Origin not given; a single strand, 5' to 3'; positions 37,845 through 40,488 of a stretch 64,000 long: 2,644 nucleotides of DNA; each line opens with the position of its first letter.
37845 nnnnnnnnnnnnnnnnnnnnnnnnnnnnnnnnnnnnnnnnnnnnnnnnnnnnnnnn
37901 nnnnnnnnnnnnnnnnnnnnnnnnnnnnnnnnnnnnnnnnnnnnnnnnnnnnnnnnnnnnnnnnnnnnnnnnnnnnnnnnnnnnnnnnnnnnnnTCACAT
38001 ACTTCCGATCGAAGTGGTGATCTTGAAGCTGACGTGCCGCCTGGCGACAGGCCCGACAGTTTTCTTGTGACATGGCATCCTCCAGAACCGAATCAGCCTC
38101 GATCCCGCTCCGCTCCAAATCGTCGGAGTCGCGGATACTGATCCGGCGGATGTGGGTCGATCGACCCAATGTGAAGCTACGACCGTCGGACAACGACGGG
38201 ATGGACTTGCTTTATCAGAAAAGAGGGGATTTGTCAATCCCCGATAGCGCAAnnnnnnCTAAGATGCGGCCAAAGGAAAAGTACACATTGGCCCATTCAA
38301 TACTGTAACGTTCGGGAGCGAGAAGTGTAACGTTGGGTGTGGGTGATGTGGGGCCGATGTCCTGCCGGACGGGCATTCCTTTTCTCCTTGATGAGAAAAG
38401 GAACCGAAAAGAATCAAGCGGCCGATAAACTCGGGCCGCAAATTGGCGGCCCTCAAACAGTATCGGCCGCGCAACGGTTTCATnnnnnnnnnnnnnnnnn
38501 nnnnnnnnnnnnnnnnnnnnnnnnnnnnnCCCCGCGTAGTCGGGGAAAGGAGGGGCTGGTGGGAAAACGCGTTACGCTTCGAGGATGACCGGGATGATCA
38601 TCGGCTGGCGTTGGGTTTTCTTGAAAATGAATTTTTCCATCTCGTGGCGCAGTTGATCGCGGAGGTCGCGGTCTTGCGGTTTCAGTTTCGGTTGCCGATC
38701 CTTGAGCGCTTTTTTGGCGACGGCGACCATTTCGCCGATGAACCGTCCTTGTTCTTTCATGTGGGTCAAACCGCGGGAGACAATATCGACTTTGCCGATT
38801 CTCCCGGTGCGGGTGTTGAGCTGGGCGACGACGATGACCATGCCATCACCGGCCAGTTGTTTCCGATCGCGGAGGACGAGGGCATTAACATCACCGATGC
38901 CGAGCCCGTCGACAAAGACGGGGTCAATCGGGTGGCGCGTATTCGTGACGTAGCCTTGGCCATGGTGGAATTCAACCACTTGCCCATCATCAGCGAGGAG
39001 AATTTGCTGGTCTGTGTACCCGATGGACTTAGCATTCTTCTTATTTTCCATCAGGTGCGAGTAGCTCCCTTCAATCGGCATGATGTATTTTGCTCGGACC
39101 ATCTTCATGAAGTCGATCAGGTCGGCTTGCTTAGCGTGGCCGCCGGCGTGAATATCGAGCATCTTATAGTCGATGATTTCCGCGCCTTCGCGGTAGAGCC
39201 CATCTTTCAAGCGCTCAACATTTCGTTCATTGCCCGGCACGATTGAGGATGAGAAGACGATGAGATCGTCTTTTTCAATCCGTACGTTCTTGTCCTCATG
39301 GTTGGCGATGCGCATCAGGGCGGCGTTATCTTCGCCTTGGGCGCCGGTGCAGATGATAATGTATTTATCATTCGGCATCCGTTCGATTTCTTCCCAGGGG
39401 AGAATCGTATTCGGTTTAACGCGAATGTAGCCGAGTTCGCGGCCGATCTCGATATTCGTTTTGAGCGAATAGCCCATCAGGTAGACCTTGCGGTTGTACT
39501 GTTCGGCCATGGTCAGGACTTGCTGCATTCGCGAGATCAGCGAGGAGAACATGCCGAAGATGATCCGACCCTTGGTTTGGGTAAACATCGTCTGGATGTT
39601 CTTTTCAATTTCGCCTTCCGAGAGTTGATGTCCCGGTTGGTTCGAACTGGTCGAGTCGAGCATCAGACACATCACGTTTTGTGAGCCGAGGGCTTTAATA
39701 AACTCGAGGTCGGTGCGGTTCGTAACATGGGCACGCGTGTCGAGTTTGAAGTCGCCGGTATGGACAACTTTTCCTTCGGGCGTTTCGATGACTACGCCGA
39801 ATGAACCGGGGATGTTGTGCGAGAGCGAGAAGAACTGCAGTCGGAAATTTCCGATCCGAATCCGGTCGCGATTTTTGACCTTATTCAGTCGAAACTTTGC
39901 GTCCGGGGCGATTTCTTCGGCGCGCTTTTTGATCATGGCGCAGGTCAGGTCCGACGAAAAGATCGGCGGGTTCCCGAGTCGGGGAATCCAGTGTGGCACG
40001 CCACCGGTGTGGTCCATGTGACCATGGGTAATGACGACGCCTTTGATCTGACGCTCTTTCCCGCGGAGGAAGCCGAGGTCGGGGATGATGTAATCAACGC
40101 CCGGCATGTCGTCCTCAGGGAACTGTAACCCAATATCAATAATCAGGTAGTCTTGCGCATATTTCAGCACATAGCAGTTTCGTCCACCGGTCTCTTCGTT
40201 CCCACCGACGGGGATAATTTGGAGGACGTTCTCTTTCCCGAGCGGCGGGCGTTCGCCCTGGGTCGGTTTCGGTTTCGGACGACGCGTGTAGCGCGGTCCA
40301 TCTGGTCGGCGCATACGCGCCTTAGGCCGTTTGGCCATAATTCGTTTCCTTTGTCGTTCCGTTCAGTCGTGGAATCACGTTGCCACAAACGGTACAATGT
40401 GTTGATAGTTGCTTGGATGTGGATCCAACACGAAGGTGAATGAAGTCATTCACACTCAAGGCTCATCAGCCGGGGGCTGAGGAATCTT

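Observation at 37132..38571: Second isolated high-GC3 membrane-protein gene next to a roughly 500-nt densely structured non-coding region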

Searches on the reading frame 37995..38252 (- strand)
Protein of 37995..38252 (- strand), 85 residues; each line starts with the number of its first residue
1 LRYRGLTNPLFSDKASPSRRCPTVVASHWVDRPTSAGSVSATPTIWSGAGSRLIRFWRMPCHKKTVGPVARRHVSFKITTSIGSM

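Call 84: search_protein_families(library=pfam, proteins=[window:37995-38252:-], max_evalue=0.1)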
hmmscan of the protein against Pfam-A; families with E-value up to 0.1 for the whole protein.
window:37995-38252:- (85 aa): 0 families

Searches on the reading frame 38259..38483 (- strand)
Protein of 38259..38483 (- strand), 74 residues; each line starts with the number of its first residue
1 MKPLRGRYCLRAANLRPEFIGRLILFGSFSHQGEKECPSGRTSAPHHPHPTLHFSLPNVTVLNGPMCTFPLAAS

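Call 84: search_protein_families(library=pfam, proteins=[window:38259-38483:-], max_evalue=0.1)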
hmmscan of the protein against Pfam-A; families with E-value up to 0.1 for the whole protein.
window:38259-38483:- (74 aa): 0 families
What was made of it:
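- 38376..38403 (-): Window-specific 11-bp hairpin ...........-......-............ It contains AAGGAG, and an AUG follows 8 nt later (unsupported 53-codon ORF). The enclosing ORFs have no Pfam match (call 84).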

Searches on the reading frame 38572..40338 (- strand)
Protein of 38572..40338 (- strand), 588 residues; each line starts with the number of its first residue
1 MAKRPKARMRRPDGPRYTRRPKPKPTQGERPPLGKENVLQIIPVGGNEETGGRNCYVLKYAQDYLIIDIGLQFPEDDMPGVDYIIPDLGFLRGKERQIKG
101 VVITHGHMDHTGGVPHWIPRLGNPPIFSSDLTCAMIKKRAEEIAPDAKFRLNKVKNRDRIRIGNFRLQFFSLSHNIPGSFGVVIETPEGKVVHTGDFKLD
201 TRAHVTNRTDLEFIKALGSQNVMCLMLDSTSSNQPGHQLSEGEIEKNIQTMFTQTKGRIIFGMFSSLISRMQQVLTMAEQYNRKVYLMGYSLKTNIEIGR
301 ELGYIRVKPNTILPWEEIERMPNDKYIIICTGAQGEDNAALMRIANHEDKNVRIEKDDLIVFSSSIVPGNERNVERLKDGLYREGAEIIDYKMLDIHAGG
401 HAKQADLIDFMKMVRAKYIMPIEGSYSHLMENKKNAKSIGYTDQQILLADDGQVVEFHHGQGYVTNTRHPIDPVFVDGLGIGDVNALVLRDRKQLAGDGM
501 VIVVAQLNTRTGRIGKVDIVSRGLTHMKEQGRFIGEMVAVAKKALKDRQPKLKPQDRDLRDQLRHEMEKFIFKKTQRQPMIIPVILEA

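Call 10: search_protein_families(library=pfam, proteins=[window:38572-40338:-], max_evalue=0.01)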
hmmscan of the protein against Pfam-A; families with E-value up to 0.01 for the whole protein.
window:38572-40338:- (588 aa): 5 families
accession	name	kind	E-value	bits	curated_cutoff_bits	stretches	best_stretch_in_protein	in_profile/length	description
PF22505.1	RNase_J_b_CASP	-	1.5e-41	141.6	27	1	256-378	1-123/126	Ribonuclease J, beta-CASP domain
PF17770.6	RNase_J_C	-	6.3e-24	85.4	23.8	1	488-587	1-101/102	Ribonuclease J C-terminal domain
PF00753.33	Lactamase_B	-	1.9e-16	61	22.7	1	51-198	4-151/196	Metallo-beta-lactamase superfamily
PF12706.13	Lactamase_B_2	-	1.2e-13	51.6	27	1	96-201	29-147/200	Beta-lactamase superfamily domain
PF07521.17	RMMBL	-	0.00017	22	21.6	1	399-436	15-52/63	Zn-dependent metallo-hydrolase RNA specificity domain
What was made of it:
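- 38572..40338 (-): rnj (RNase J), the upstream neighbour on the same strand. Pfam RNase_J_b_CASP, RNase_J_C and Lactamase_B (call 10).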

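Call 20: find_related_loci(query=window:38572-40338:-, collection=genome_contigs, flank=10000)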
Query window:38572-40338:- (588 aa) in genome_contigs; peptide patterns used: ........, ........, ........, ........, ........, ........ (x = any residue, [..] = any of these).
600 stretches matched a pattern (row limit reached: there are more); 214 encode a relative of the query (tblastn E <= 1e-3); the best 80 are kept; 80 distinct loci.
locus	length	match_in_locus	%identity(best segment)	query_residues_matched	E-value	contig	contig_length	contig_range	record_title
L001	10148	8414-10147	68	1-579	0e+0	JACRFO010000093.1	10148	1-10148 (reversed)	MAG: Candidatus Kerfeldbacteria bacterium isolate NC_groundwater_1727_Pr3_B-0.1um_56_8 SR-2_scaffold_141_3028334, whole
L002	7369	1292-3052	68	1-588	0e+0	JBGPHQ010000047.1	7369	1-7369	MAG: Patescibacteria group bacterium isolate OBJ_0618_7090110_354 k141_4330587_length_7369_cov_11.0000, whole genome sho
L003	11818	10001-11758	66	1-588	0e+0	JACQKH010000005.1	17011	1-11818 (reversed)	MAG: Candidatus Kerfeldbacteria bacterium isolate NC_groundwater_1172_Ag_S-0.1um_55_34 S_p1_S3_coassembly_k141_191041, w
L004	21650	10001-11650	50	39-587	0e+0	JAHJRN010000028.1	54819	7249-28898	MAG: Patescibacteria group bacterium isolate OS_PC_MetaG.mb.153 OS_PC_MetaG.mb.153_k141_649199, whole genome shotgun seq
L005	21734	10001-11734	49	13-587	0e+0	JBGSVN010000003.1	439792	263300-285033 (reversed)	MAG: Patescibacteria group bacterium isolate JTS-AC458 k141_20320, whole genome shotgun sequence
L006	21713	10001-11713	49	17-587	0e+0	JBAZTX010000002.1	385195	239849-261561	MAG: Patescibacteria group bacterium isolate SO_2017_GW1_213 NODE_182_length_385195_cov_14.650727_OW334_2017, whole geno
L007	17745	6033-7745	49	17-587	0e+0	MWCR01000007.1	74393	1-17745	MAG: Parcubacteria group bacterium ADurb.Bin192 BWY14_contig000007, whole genome shotgun sequence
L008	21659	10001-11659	50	36-587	0e+0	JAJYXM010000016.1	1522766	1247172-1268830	MAG: bacterium isolate FK3.bin42 NODE_1_length_1522766_cov_4.043218, whole genome shotgun sequence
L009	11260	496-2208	48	17-587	0e+0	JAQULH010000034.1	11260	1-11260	MAG: Patescibacteria group bacterium isolate STD1_126 NODE_15962_length_11260_cov_10.802749_Sandtown_D1, whole genome sh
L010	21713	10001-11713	48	17-587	0e+0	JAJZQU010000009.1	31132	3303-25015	MAG: bacterium isolate SKS1.bin59 NODE_2527_length_31132_cov_2.232737, whole genome shotgun sequence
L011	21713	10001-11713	48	17-587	0e+0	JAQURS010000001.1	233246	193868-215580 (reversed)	MAG: Patescibacteria group bacterium isolate STD1_79 NODE_93_length_233246_cov_18.707849_Sandtown_D1, whole genome shotg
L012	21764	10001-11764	47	6-587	6e-179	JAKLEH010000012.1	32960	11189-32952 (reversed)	MAG: Patescibacteria group bacterium isolate RA.bin129 RA.bin129_12, whole genome shotgun sequence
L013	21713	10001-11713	46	16-587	2e-177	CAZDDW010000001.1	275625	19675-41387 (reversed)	MAG TPA_asm: uncultured Gammaproteobacteria bacterium isolate SRP200020_co1_303 genome assembly, contig: NODE_9_length_2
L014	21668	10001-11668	48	39-588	1e-177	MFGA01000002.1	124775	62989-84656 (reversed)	MAG: Candidatus Falkowbacteria bacterium RIFOXYA2_FULL_38_12 rifoxya2_full_scaffold_108, whole genome shotgun sequence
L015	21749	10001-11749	45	4-588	2e-176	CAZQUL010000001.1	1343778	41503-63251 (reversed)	MAG TPA_asm: uncultured Gammaproteobacteria bacterium isolate SRP257259_co1_238 genome assembly, contig: NODE_1_length_1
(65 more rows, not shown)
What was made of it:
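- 38572..40338 (-): Kerfeldbacteria / Patescibacteria MAGs (call 20).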

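Call 31: find_related_loci(query=window:38572-40338:-, collection=metagenome_contigs, flank=10000)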
Query window:38572-40338:- (588 aa) in metagenome_contigs; peptide patterns used: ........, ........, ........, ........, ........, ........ (x = any residue, [..] = any of these).
600 stretches matched a pattern (row limit reached: there are more); 197 encode a relative of the query (tblastn E <= 1e-3); the best 80 are kept; 80 distinct loci.
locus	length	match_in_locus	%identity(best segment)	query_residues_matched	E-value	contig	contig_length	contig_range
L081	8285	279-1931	49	37-587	0e+0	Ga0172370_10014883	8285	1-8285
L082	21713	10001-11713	49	17-587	0e+0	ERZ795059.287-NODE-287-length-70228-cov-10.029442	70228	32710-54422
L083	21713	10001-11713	49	17-587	0e+0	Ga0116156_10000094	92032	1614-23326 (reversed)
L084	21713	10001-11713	49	17-587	0e+0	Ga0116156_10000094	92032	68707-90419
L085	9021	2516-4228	49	17-587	0e+0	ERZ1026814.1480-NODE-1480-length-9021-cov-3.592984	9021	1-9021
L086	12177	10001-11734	48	15-587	0e+0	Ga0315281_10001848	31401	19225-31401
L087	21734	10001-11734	46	11-587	0e+0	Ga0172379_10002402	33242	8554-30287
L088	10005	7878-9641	47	6-587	4e-179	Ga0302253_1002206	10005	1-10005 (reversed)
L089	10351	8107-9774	48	39-588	3e-178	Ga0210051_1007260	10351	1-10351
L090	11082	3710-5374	46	35-588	3e-170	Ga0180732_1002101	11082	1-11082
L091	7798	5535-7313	42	4-588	1e-164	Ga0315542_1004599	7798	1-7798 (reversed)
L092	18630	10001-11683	44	35-588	2e-164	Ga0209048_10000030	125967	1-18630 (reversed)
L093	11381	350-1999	45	41-588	3e-163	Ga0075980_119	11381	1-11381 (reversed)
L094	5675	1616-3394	42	5-588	2e-164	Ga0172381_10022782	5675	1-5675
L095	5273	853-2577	44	13-588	3e-165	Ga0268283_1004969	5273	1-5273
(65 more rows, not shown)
